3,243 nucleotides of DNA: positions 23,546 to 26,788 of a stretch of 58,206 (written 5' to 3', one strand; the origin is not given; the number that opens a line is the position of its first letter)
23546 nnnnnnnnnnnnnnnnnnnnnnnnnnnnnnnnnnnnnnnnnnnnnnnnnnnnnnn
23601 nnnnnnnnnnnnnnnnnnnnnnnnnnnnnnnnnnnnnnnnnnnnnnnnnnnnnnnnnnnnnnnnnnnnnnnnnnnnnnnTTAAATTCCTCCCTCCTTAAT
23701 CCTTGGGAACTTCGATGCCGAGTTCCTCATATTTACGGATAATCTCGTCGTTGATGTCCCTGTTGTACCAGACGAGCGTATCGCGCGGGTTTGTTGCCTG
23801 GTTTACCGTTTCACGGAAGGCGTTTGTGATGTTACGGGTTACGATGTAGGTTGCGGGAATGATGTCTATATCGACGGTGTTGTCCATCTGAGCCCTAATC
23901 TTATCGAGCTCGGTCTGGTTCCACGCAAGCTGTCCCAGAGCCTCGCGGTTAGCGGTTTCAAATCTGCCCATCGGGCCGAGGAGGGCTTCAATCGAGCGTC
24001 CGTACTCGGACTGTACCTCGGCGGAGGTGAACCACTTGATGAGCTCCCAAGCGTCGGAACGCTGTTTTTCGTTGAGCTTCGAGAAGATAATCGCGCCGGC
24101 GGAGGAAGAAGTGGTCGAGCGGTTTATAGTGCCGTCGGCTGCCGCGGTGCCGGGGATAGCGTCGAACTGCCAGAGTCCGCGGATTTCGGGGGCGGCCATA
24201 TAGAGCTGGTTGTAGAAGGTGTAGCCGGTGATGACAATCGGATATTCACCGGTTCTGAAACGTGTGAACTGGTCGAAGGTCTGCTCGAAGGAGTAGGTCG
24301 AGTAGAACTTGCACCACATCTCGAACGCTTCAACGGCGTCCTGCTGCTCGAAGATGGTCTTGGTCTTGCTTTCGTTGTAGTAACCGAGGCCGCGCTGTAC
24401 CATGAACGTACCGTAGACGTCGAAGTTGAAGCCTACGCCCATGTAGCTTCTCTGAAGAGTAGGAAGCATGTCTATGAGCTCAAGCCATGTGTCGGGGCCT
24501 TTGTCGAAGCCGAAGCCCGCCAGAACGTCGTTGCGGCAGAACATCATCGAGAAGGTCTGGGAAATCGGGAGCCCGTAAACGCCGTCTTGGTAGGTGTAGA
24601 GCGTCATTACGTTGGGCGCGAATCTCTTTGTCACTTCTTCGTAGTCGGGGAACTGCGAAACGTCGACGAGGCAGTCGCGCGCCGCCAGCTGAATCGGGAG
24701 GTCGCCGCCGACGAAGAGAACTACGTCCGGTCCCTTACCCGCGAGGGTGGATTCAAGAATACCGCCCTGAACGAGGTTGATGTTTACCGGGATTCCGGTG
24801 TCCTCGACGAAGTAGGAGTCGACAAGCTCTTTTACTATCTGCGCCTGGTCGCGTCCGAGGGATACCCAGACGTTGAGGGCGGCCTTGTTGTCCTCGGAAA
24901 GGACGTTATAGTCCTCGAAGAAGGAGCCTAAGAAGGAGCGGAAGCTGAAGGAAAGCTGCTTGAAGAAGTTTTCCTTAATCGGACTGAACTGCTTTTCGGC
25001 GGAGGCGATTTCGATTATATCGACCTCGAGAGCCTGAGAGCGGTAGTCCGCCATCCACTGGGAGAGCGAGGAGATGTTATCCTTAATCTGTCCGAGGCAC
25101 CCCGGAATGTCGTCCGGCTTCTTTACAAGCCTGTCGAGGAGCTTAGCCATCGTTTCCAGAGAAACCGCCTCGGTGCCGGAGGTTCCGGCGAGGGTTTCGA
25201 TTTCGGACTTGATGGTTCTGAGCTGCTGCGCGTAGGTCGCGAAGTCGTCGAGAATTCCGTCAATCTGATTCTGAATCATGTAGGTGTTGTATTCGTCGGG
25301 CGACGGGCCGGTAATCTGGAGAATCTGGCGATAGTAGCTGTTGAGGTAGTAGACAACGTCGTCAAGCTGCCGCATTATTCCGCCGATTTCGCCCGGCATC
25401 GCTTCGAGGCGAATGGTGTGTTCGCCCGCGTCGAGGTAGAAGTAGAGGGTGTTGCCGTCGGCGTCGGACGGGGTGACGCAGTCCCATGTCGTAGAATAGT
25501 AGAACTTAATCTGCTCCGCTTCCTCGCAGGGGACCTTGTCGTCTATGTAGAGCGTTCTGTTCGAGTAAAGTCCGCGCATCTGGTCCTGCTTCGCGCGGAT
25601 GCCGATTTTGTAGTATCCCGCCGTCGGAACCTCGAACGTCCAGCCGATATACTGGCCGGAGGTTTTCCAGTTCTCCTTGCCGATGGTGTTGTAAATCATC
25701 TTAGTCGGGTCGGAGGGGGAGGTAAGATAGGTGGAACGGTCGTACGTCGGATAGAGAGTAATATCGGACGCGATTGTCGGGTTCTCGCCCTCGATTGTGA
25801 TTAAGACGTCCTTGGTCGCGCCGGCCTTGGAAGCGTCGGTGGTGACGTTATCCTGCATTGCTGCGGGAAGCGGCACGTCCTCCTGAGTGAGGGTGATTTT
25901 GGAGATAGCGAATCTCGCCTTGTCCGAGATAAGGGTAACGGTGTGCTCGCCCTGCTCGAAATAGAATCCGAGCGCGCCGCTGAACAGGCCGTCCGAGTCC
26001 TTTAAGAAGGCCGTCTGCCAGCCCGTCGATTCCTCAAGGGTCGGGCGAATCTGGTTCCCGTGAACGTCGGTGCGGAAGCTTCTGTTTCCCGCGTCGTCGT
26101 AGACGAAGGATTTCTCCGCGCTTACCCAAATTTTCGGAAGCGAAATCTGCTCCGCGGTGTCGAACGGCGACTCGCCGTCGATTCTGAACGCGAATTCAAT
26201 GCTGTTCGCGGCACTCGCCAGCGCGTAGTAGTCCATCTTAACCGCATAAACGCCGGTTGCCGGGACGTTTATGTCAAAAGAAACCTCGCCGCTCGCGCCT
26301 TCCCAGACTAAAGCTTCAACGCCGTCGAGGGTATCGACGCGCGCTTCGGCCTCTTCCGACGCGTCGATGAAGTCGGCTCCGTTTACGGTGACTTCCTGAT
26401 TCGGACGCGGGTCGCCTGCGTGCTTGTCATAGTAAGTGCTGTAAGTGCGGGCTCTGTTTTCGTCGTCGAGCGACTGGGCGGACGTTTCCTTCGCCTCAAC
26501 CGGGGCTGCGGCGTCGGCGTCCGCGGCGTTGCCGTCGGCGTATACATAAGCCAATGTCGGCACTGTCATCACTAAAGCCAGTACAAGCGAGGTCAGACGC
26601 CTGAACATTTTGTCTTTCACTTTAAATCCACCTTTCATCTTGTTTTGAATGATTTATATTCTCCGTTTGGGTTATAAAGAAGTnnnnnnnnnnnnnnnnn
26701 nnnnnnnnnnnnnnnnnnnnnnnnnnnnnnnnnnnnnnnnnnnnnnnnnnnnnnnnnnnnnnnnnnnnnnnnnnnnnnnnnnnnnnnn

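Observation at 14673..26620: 12-kb operon: one giant binding protein, two complete MalF/MalG permease pairs and three non-transporter membrane or secreted proteins, with no importer-type ATPase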

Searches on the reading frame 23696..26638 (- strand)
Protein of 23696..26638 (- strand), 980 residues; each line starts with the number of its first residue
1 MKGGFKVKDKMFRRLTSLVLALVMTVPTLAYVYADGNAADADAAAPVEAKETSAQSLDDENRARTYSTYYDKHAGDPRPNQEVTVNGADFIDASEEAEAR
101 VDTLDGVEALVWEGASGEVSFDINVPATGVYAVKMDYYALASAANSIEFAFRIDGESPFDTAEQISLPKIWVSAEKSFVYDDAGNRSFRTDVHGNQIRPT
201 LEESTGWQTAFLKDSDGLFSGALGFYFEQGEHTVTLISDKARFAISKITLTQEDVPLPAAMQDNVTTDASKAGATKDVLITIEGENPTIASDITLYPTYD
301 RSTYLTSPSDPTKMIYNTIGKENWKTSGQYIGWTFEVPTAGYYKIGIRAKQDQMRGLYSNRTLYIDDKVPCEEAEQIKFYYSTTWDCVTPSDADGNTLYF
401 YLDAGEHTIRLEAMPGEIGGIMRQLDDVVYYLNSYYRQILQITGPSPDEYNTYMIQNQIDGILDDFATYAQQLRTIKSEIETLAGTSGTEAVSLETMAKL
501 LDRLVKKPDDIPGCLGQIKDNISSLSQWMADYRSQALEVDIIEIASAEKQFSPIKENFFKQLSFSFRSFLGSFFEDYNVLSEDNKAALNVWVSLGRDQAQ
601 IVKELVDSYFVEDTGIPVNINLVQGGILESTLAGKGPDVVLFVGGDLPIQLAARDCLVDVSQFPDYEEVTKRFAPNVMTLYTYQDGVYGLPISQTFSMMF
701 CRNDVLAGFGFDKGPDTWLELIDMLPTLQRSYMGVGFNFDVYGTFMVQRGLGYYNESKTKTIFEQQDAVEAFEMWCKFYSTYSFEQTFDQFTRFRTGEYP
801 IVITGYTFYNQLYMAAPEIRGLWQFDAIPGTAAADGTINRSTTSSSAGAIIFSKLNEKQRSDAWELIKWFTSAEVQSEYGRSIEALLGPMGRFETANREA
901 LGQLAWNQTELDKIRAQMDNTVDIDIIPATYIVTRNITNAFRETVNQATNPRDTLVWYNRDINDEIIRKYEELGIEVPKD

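Call 4: search_protein_families(library=pfam, proteins=[window:23696-26638:-], max_evalue=0.01)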
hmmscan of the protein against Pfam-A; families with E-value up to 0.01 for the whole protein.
window:23696-26638:- (980 aa): 3 families
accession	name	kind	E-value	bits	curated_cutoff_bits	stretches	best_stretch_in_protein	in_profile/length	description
PF13416.11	SBP_bac_8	-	2.6e-19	70.5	27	1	625-879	26-252/279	Bacterial extracellular solute-binding protein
PF25275.1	Golvesin_C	-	0.00034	21.1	31.6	0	116-172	40-96/132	Golvesin C-terminal domain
PF16990.11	CBM_35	-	0.004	17.9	28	0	112-139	31-58/121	Carbohydrate binding module (family 35)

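Call 5: search_protein_families(library=ncbifam, proteins=[window:23696-26638:-], max_evalue=0.01)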
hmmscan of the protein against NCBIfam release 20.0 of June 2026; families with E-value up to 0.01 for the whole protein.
window:23696-26638:- (980 aa): 0 families

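Call 10: search_solved_structures(query=window:23696-26638:-, max_evalue=0.1)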
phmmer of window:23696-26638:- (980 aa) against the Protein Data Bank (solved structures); distinct sequences matched with E-value up to 0.1: 16.
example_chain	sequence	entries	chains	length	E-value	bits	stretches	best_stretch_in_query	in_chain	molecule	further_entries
5ysb_A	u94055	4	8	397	9.2e-14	53.7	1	581-886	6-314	Lin1841 protein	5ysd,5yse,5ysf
5ci5_A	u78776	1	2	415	8.1e-06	27.4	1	606-890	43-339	Extracellular solute-binding protein family 1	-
1eu8_A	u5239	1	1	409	1.3e-05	26.7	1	662-738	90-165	TREHALOSE/MALTOSE BINDING PROTEIN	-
3uor_A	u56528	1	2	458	7.5e-05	24.2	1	582-883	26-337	ABC transporter sugar binding protein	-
4r9f_A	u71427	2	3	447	8.5e-05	24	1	606-731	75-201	MBP1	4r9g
3quf_A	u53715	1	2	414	0.00041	21.7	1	679-756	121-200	Extracellular solute-binding protein, family 1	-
6dtq_A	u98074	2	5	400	0.00079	20.8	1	643-731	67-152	maltose-binding protein MalE3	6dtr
8uzp_M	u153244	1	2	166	0.0073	17.6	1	425-523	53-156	stem_mimetic_01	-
2w7y_A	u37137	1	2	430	0.016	16.5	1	613-878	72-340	PROBABLE SUGAR ABC TRANSPORTER, SUGAR-BINDING PROTEIN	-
6jb0_A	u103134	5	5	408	0.021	16.1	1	633-743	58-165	ABC transporter, periplasmic substrate-binding protein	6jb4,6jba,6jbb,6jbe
6jai_A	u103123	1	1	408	0.03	15.6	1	633-743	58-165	ABC transporter, periplasmic substrate-binding protein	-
6jaz_A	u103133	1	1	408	0.039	15.2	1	633-743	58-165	ABC transporter, periplasmic substrate-binding protein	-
6jar_A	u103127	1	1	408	0.04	15.2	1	633-743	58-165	ABC transporter, periplasmic substrate-binding protein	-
6jam_A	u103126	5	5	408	0.041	15.1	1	633-743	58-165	ABC transporter, periplasmic substrate-binding protein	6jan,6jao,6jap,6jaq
6j9w_A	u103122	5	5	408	0.041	15.1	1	633-743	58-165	ABC transporter, periplasmic substrate-binding protein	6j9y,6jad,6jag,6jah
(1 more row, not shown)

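Call 59: search_solved_structures(query=A2, max_evalue=0.01)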
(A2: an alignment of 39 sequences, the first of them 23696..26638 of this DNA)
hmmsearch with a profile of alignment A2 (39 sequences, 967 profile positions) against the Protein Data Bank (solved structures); distinct sequences matched with E-value up to 0.01: 48.
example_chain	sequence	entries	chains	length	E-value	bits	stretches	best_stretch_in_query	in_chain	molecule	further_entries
5ysb_A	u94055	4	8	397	2e-19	72.4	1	557-879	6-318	Lin1841 protein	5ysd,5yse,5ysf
5ci5_A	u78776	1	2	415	5.8e-13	51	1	582-869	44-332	Extracellular solute-binding protein family 1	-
7x0i_A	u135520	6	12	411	2.2e-11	45.8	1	576-870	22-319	CbpB | CpbB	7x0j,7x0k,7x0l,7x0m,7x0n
3uor_A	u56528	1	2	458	4.7e-10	41.4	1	561-706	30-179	ABC transporter sugar binding protein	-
9xf5_A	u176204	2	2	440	8.6e-10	40.5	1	627-704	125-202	ABC transporter substrate-binding protein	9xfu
1eu8_A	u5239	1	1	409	5.2e-09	37.9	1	634-704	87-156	TREHALOSE/MALTOSE BINDING PROTEIN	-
3quf_A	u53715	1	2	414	1.4e-07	33.2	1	651-700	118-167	Extracellular solute-binding protein, family 1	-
4r9f_A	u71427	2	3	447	1.9e-07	32.7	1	599-701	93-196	MBP1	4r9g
4gqo_A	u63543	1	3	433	2.5e-07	32.3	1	556-707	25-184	Lmo0859 protein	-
6dtq_A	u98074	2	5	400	4.5e-07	31.5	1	631-703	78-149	maltose-binding protein MalE3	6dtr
6h0h_A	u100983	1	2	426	1.9e-05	26.1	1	581-696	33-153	Probable solute binding protein of ABC transporter system for sugars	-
6q5g_A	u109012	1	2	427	1.9e-05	26.1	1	581-696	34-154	Sugar ABC transporter substrate-binding protein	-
2hq0_A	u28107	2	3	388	5.9e-05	24.5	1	583-697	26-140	Sugar ABC transporter, sugar-binding protein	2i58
2heu_A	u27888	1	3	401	6.7e-05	24.3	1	583-697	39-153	Sugar ABC transporter, sugar-binding protein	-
3zkk_A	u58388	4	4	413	6.8e-05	24.3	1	588-697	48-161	XOS BINDING PROTEIN | PUTATIVE SUGAR TRANSPORTER SOLUTE-BINDING PROTEIN | SUGAR TRANSPORTER SOLUTE-BINDING PROTEIN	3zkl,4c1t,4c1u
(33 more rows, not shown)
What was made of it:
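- On Type I binding-protein-dependent ABC importer (CUT1/MalFGK2-E type): The profile matches Lin1841 at 2e-19 (call 59).
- The SBP domain matches sugar-binding proteins (Lin1841, 2e-19; call 59). The SBP domain resembles oligosaccharide-binding proteins (call 59).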

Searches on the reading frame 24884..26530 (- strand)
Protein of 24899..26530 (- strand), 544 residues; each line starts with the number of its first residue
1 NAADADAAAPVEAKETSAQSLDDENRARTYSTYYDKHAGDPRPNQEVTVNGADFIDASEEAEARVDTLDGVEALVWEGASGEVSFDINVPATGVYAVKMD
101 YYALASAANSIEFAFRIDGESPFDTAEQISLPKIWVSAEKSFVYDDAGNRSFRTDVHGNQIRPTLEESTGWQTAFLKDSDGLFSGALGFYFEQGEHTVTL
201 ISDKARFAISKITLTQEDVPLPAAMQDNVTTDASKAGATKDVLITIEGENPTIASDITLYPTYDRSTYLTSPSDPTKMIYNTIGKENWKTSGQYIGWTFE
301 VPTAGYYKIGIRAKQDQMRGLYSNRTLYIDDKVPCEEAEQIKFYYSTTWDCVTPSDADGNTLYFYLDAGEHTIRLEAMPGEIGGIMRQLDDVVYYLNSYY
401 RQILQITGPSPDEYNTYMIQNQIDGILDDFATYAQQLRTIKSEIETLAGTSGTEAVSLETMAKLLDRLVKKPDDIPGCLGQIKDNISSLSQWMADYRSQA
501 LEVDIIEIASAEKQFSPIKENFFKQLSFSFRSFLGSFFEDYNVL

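Call 80: search_protein_families(library=pfam, proteins=[window:24899-26530:-], max_evalue=10)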
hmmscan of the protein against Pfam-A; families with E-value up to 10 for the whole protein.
window:24899-26530:- (544 aa): 5 families
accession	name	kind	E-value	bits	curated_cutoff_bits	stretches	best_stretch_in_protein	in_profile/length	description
PF25275.1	Golvesin_C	-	3.5e-05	24.3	31.6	2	80-136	40-96/132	Golvesin C-terminal domain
PF16990.11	CBM_35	-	0.001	19.8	28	2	76-103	31-58/121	Carbohydrate binding module (family 35)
PF16871.11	DUF5077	-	0.015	15.9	24.6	1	267-315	7-54/122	Domain of unknown function (DUF5077)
PF19801.4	DUF6284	-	0.11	13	27.4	1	223-259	5-41/86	Family of unknown function (DUF6284)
PF17390.7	Bac_rhamnosid_C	-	0.13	12.5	22.1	1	59-93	23-57/78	Bacterial alpha-L-rhamnosidase C-terminal domain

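Call 105: predict_structure(protein=window:24884-26506:-)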
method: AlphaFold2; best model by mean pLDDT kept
length: 541 residues; sequences in the alignment: 1
mean_pLDDT: 41.5   pTM: 0.28
mean pLDDT of the five models: 41.5, 35.2, 34.8, 33.2, 31.9
residues with pLDDT >= 90: 0; 70-90: 0; 50-70: 185; < 50: 356
segments of 3 or more residues with pLDDT < 50: 1-73, 89-180, 195-199, 202-204, 208-286, 302-317, 325-353, 369-373, 397-410, 445-448, 488-507, 537-541
pLDDT, mean of each block of 10 residues (from residue 1): 27 26 24 26 28 28 31 53 53 42 46 31 30 28 25 28 36 39 54 51 47 27 21 21 28 30 27 26 42 54 37 44 47 29 29 51 57 50 56 50 41 58 63 66 52 61 53 55 52 42 48 56 61 53 34
secondary structure, 60 per line:
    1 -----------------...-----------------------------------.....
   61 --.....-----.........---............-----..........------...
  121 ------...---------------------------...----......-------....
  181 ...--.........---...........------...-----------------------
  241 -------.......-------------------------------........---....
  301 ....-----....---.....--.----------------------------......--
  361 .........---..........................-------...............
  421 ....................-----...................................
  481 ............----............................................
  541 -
elements in order: E56-60 E63-67 E73-81 E85-96 E102-111 E127-129 E164-169 E177-183 E186-194 E198-208 E248-254 E286-293 E297-304 H310-313 E317-321 E353-358 E361-369 H373-398 H406-440 H446-492 H497-540
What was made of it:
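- Tried and rejected: Only the beta-beta-helical order of the secondary structure is suggestive (call 105).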
